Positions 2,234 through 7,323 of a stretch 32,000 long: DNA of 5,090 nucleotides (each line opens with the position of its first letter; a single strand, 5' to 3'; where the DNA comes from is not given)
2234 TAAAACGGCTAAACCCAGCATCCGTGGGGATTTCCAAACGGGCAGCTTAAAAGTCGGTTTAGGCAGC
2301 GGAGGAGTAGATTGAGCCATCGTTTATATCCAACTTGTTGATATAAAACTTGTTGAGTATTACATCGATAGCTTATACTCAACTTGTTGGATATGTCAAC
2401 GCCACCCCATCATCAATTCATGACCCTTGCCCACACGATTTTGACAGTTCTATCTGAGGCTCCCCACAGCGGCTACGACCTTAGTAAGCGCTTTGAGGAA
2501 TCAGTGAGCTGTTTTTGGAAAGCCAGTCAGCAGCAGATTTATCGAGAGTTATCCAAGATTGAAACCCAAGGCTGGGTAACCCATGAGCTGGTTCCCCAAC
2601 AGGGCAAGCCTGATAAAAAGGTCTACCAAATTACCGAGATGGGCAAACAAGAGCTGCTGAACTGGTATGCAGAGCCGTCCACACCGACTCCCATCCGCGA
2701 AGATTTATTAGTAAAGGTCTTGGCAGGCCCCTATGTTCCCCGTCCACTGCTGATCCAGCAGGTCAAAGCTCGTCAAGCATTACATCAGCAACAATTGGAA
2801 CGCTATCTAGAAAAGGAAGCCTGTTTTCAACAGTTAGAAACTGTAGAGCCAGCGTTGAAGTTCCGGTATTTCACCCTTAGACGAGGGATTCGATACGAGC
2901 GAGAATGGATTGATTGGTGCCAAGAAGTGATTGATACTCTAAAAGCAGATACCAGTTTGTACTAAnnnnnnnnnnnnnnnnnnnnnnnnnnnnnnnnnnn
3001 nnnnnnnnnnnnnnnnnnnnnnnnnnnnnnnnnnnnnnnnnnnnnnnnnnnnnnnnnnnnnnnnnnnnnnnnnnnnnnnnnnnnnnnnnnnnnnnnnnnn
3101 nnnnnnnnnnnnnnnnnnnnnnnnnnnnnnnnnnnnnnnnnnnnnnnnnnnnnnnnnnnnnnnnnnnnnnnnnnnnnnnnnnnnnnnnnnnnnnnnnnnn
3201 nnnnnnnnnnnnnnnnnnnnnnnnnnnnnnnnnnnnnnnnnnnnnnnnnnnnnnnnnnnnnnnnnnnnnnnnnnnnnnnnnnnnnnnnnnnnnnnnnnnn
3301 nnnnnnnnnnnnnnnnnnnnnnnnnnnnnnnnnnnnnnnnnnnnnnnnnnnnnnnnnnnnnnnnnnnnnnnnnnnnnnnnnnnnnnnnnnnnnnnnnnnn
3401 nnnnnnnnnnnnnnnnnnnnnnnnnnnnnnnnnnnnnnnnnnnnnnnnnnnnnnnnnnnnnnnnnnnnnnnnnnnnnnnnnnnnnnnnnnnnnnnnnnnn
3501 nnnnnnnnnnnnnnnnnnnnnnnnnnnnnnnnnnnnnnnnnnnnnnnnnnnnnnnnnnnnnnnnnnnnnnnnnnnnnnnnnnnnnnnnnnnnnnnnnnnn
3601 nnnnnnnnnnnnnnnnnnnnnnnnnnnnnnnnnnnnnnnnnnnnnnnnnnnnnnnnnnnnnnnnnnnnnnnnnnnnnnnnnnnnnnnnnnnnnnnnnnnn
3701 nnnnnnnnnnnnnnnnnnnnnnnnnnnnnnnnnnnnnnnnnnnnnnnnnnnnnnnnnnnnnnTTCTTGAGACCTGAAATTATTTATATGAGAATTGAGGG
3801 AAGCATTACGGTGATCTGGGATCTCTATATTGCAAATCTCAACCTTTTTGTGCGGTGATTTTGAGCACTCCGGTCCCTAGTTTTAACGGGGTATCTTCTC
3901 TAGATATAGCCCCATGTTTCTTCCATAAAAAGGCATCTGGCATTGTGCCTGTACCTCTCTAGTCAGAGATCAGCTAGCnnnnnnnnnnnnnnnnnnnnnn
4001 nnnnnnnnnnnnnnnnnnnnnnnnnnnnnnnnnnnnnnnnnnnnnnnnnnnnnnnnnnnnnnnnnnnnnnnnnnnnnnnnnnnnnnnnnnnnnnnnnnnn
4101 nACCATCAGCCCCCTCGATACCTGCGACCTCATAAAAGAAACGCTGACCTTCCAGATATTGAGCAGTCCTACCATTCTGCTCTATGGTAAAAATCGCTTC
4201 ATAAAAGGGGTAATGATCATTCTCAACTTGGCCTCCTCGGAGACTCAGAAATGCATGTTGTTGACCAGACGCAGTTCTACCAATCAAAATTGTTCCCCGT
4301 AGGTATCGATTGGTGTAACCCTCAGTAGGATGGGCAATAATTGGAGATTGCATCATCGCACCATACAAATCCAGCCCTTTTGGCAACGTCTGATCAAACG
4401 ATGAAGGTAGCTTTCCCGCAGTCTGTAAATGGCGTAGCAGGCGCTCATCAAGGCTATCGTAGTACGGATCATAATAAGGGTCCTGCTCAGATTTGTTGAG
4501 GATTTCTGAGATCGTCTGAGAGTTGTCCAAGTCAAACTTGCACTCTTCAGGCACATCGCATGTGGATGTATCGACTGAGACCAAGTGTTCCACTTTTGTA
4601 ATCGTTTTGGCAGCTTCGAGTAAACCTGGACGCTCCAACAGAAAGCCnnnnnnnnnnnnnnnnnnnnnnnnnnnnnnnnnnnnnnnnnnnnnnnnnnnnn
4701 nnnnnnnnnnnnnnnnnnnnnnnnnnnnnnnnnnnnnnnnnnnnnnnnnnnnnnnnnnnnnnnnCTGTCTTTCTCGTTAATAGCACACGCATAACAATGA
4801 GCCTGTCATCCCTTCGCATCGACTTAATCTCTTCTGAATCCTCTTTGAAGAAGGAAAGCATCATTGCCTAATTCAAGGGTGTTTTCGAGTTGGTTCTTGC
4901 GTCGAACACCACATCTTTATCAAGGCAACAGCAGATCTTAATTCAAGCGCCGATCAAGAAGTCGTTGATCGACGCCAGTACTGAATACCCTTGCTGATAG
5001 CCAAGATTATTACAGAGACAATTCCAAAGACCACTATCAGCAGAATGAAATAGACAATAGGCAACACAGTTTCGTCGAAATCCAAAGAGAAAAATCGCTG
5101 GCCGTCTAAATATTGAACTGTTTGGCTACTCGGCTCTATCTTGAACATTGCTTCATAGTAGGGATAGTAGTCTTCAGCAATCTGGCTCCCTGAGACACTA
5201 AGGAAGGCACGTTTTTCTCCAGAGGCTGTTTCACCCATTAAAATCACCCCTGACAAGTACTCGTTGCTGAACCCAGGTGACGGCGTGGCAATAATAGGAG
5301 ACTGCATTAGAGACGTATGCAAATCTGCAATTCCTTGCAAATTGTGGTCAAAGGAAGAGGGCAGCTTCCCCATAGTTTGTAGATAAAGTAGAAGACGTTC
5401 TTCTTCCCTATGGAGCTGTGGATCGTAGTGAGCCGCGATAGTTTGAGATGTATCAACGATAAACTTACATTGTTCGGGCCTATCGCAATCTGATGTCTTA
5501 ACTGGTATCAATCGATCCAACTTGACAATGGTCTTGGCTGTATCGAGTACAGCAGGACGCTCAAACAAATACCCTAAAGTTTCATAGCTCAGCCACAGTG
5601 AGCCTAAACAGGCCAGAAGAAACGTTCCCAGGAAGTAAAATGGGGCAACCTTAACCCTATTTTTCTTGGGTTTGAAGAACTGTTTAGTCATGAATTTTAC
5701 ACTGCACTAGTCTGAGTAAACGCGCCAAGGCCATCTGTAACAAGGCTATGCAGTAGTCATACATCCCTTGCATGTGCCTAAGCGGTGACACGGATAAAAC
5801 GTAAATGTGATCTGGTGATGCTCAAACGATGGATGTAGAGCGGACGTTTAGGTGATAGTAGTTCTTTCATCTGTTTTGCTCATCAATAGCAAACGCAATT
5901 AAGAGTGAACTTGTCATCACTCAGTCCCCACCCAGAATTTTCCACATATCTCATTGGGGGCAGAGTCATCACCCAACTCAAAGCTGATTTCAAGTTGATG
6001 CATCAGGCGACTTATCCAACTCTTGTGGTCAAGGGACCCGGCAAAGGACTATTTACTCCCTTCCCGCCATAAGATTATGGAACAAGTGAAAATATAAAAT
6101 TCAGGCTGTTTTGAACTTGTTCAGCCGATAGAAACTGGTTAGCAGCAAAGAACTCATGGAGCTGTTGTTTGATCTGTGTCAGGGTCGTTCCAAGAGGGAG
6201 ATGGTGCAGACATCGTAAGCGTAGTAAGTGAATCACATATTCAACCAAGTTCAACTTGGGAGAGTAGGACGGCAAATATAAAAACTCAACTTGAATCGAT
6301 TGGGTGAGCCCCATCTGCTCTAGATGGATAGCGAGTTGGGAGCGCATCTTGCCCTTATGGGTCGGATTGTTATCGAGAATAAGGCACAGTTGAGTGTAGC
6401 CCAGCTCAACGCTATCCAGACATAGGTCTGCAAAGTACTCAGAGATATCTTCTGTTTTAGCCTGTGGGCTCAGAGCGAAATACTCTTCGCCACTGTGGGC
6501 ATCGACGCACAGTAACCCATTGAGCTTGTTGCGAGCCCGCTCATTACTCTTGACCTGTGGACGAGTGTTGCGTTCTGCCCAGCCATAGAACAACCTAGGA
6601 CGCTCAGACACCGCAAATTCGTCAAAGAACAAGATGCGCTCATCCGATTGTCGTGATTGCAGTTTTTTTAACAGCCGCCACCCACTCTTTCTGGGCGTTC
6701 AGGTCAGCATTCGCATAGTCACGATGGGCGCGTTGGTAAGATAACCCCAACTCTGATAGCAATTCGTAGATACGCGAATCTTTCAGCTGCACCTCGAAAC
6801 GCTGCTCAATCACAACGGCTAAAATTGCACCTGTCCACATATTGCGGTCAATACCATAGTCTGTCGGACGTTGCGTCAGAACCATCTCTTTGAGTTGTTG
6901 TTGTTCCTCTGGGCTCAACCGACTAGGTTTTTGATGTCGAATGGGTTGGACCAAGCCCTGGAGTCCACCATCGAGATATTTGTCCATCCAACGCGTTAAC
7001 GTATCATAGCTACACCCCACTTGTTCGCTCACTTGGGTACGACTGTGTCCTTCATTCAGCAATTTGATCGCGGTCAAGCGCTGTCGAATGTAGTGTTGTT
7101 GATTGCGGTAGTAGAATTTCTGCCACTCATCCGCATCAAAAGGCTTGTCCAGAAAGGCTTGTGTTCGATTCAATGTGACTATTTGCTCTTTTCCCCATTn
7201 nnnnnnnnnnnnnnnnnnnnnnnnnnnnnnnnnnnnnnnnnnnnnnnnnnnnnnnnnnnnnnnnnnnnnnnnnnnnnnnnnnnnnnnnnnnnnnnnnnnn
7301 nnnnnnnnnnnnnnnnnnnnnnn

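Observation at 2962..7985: Tandem array of four (originally at least five) paralogs of an uncharacterised two-TM protein family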

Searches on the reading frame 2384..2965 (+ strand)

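Call 4: search_protein_families(library=pfam, proteins=[window:2384-2965:+], max_evalue=0.1)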
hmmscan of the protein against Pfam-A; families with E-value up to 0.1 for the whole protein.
window:2384-2965:+ (193 aa): 5 families
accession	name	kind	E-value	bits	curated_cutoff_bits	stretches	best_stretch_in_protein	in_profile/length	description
PF10400.15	Vir_act_alpha_C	-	3.6e-22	79.3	22.4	1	104-187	1-78/78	Virulence activator alpha C-term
PF03551.20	PadR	-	3.8e-17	62.5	27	1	19-91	1-73/75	Transcriptional regulator PadR-like family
PF01638.23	HxlR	-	0.0083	16.4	20.8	1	34-89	18-71/91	HxlR-like helix-turn-helix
PF13601.12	HTH_34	-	0.015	15.9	27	1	46-90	25-68/80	Winged helix DNA-binding domain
PF04458.17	DUF505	-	0.077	11.8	28.7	1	33-89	347-401/622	Protein of unknown function (DUF505)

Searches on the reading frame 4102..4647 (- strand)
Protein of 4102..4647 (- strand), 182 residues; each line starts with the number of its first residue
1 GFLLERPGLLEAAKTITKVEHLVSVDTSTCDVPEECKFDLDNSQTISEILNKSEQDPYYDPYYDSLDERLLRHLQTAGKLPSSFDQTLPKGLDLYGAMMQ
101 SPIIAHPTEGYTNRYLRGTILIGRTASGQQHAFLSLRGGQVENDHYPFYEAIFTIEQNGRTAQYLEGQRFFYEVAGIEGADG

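Call 49: search_solved_structures(query=A4, max_evalue=10)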
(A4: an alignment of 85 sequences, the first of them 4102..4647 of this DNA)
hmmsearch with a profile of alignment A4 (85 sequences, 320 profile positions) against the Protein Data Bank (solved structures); distinct sequences matched with E-value up to 10: 6.
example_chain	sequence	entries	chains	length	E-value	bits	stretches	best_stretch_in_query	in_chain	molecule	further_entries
5t58_D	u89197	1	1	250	0.4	13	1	161-228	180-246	KLLA0D15741p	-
8z5s_4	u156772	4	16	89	1.3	11.4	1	47-109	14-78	Flagellar biosynthetic protein FliQ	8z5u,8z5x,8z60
6s3r_G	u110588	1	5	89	2.8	10.2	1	49-109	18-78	Flagellar biosynthetic protein FliQ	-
8y01_R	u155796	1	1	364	4.2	9.7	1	45-109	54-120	Medium-wave-sensitive opsin 2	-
9ygz_R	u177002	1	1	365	4.2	9.7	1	45-109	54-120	Medium-wave-sensitive opsin 1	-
9yda_R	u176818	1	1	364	4.5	9.6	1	45-109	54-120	Medium-wave-sensitive opsin 1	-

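Call 56: predict_structure(alignment_id=A4)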
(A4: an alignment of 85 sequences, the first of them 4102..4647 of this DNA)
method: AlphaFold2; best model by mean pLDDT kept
length: 182 residues; sequences in the alignment: 85
mean_pLDDT: 89.9   pTM: 0.87
mean pLDDT of the five models: 89.9, 89.9, 89.4, 89.2, 88.2
residues with pLDDT >= 90: 121; 70-90: 48; 50-70: 8; < 50: 5
segments of 3 or more residues with pLDDT < 50: 179-182
pLDDT, mean of each block of 10 residues (from residue 1): 76 96 93 91 87 83 87 95 88 96 97 96 97 97 94 94 97 65 36
secondary structure, 60 per line:
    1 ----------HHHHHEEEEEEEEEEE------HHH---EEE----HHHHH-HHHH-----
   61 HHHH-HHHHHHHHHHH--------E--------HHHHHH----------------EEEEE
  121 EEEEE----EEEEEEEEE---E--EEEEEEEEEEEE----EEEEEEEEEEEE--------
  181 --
elements in order: H11-15 E16-26 E39-41 H46-50 H52-55 H61-64 H66-76 H94-99 E116-125 E130-138 E145-156 E161-172

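Call 60: fold_search(model_id=the predicted structure, library=pdb)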
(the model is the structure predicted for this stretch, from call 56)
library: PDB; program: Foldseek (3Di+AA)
matches with E <= 10: 328; with E <= 0.001: 0
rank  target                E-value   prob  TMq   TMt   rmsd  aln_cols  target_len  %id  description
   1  8alo_B                4.4e-01  0.25  0.22  0.25   4.9        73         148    5  Heterodimer formation of sensory domains of Vibrio cholerae regulators ToxR and ToxS (released 2023-09-13)
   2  4pib_B                4.4e-01  0.08  0.14  0.14  15.2        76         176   12  Crystal Structure of Uncharacterized Conserved Protein PixA from Burkholderia thailandensis (released 2014-07-02)
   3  7q3e_A                5.2e-01  0.30  0.20  0.07   7.5        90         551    9  Structure of the mouse CPLANE-RSG1 complex (released 2022-04-06)
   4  3gzr_B                6.1e-01  0.23  0.21  0.26   6.0        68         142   13  CRYSTAL STRUCTURE OF AN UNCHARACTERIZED PROTEIN WITH A CYSTATIN-LIKE FOLD (CC_2572) FROM CAULOBACTER VIBRIOIDES AT 1.4 (released 2009-04-21)
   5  4pib_A                6.5e-01  0.07  0.14  0.14  15.2        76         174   12  Crystal Structure of Uncharacterized Conserved Protein PixA from Burkholderia thailandensis (released 2014-07-02)
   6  4pib_J                7.3e-01  0.06  0.13  0.14  15.2        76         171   12  Crystal Structure of Uncharacterized Conserved Protein PixA from Burkholderia thailandensis (released 2014-07-02)
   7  2zxl_A                8.1e-01  0.07  0.19  0.14  18.1       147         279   12  Crystal structure of red chlorophyll catabolite reductase from Arabidopsis thaliana (released 2009-05-05)
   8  3ile                  8.6e-01  0.11  0.17  0.20   5.1        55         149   16  Crystal structure of ORF157-E86A of Acidianus filamentous virus 1 (released 2010-03-23)
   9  6saz_B                9.1e-01  0.38  0.26  0.21   4.8        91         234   15  Cleaved human fetuin-b in complex with crayfish astacin (released 2019-10-23)
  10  6d63_L                9.1e-01  0.35  0.22  0.31   3.7        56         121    5  The structure of AtzH: a little known member of the atrazine breakdown pathway (released 2018-11-14)
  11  6bjt_A                1.0e+00  0.33  0.21  0.29   3.8        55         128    5  The structure of AtzH: a little known member of the atrazine breakdown pathway (released 2018-11-14)
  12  6d63_K                1.1e+00  0.30  0.22  0.31   3.8        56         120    5  The structure of AtzH: a little known member of the atrazine breakdown pathway (released 2018-11-14)
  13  2owp_A                1.2e+00  0.30  0.22  0.30   3.9        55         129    2  Crystal structure of a cystatin-like fold protein (bxe_b1374) from burkholderia xenovorans lb400 at 2.00 A resolution (released 2007-02-27)
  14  4ggr                  1.2e+00  0.05  0.14  0.20  13.6        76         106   13  The structure of apo bradavidin2 (Form A) (released 2013-06-19)
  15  9g7g_U                1.2e+00  0.04  0.19  0.15  16.9       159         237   11  Structure of the clippase PaJOS from Pigmentiphaga aceris (released 2025-04-23)
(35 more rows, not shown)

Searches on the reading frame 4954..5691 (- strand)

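Call 4: search_protein_families(library=pfam, proteins=[window:4954-5691:-], max_evalue=0.1)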
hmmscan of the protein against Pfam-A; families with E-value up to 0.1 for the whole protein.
window:4954-5691:- (245 aa): 0 families

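Call 5: search_protein_families(library=ncbifam, proteins=[window:4954-5691:-], max_evalue=0.1)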
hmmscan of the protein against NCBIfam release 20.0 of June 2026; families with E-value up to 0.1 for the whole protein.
window:4954-5691:- (245 aa): 1 family
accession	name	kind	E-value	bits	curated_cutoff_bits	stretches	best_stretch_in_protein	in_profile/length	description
TIGR02762.1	TraL_TIGR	equivalog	0.012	16.3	30.95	1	192-241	6-57/95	type IV conjugative transfer system protein TraL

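Call 45: search_protein_families(library=padloc, proteins=[window:4954-5691:-], max_evalue=0.1)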
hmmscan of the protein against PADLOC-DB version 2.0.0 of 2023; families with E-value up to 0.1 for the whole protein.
window:4954-5691:- (245 aa): 0 families

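Call 46: search_protein_families(library=phrogs, proteins=[window:4954-5691:-], max_evalue=0.1)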
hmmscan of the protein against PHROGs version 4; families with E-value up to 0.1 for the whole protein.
window:4954-5691:- (245 aa): 2 families
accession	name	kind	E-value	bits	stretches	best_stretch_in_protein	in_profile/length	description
phrog_5469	-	unknown function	0.0046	18.4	1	212-241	14-43/54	-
phrog_36971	-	unknown function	0.014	15.8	1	129-204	45-112/318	-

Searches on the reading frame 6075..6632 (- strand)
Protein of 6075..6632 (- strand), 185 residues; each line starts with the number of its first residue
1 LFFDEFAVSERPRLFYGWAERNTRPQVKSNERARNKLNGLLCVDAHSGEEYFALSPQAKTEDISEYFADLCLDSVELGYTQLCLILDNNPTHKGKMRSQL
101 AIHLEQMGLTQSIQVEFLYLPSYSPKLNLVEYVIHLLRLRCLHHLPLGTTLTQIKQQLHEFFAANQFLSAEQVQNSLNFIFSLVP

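Call 4: search_protein_families(library=pfam, proteins=[window:6075-6632:-], max_evalue=0.1)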
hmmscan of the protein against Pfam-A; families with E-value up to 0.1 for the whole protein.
window:6075-6632:- (185 aa): 1 family
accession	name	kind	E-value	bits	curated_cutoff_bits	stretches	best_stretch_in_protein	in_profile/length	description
PF13358.12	DDE_3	-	2.4e-18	66.8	28.6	1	1-143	3-135/146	DDE superfamily endonuclease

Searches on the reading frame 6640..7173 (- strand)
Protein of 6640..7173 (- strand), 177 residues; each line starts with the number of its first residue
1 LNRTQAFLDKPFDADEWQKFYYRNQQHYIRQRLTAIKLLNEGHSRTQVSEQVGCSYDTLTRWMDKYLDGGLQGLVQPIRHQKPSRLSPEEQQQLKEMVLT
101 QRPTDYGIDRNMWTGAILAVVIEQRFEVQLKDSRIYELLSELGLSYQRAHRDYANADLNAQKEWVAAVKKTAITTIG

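Call 4: search_protein_families(library=pfam, proteins=[window:6640-7173:-], max_evalue=0.1)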
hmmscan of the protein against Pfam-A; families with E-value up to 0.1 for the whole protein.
window:6640-7173:- (177 aa): 10 families
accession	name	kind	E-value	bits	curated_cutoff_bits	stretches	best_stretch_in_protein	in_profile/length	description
PF13592.12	HTH_33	-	6.4e-16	58.2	25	1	110-166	2-58/60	Winged helix-turn helix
PF13565.12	HTH_32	-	2e-12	47.9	33.7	1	58-139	1-73/73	Homeodomain-like domain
PF13384.12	HTH_23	-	1e-11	44.7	24.6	1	29-74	4-49/50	Homeodomain-like domain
PF13518.12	HTH_28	-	3.9e-11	43.3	25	1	31-79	1-49/52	Helix-turn-helix domain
PF13551.12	HTH_29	-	6e-11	42.7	28.1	1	32-92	1-64/64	Winged helix-turn helix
PF13542.12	HTH_Tnp_ISL3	-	2.5e-05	24.1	27.4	1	35-66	20-50/51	Helix-turn-helix domain of transposase family ISL3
PF02796.21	HTH_7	-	5.7e-05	23.6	23.8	1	33-59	12-38/45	Helix-turn-helix domain of resolvase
PF01527.26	HTH_Tnp_1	-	0.00051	20.7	24.1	1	31-96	11-72/75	Transposase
PF04218.19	CENP-B_N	-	0.0022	18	21.2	1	30-65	10-45/53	CENP-B N-terminal DNA-binding domain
PF01371.25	Trp_repressor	-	0.0033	17.9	27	1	28-62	34-69/88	Trp repressor protein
